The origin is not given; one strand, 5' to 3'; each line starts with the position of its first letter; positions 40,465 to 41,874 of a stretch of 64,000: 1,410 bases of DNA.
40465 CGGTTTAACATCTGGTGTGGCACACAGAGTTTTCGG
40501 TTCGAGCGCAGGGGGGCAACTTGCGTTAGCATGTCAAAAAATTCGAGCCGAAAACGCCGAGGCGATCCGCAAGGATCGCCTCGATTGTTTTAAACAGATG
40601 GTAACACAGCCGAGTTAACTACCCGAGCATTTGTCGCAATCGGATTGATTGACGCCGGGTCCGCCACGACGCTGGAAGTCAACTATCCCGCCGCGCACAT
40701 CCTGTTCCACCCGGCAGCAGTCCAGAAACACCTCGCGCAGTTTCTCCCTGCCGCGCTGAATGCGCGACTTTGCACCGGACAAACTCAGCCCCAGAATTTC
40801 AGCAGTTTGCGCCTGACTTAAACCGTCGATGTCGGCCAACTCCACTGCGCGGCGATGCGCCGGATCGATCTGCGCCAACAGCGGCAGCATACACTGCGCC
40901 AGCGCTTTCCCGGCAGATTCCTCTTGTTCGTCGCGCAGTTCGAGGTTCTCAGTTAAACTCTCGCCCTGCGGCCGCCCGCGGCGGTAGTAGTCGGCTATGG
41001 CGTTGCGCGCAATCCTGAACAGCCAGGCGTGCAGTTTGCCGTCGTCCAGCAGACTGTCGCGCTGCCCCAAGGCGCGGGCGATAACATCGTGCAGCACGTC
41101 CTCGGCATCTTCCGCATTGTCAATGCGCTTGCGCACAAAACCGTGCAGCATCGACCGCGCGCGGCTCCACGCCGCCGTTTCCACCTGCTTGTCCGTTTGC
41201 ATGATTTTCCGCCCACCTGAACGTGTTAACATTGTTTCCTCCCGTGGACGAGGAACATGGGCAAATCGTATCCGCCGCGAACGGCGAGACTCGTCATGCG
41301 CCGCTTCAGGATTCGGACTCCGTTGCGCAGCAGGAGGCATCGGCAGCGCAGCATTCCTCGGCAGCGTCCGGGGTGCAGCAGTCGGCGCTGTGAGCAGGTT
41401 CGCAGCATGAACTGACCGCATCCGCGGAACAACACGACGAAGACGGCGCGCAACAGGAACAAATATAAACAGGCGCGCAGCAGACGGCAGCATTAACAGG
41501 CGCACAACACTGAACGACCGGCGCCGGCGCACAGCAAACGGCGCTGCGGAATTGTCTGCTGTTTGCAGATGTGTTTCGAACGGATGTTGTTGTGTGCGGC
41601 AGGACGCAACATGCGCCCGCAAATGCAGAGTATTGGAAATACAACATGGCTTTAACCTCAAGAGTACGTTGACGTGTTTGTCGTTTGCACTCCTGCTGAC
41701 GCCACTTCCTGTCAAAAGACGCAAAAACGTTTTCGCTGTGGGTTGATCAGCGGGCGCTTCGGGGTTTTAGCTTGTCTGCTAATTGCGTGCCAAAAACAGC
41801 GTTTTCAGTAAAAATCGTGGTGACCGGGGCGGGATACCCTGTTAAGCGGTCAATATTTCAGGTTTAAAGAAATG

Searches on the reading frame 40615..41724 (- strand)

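Call 16: search_protein_families(library=pfam, proteins=[window:40615-41724:-], max_evalue=0.001)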
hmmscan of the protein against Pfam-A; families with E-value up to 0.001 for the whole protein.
window:40615-41724:- (369 aa): 4 families
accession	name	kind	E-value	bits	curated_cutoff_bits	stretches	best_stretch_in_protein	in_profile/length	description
PF04542.20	Sigma70_r2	-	1.6e-12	47.5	24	1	189-250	5-68/71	Sigma-70 region 2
PF08281.18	Sigma70_r4_2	-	5.8e-12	45.5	25.7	1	281-329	6-54/54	Sigma-70, region 4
PF04545.22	Sigma70_r4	-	9.3e-09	35.1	24.1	1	282-331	1-50/50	Sigma-70, region 4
PF07638.17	Sigma70_ECF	-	7.8e-06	26.3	21.1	1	212-331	54-181/185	ECF sigma factor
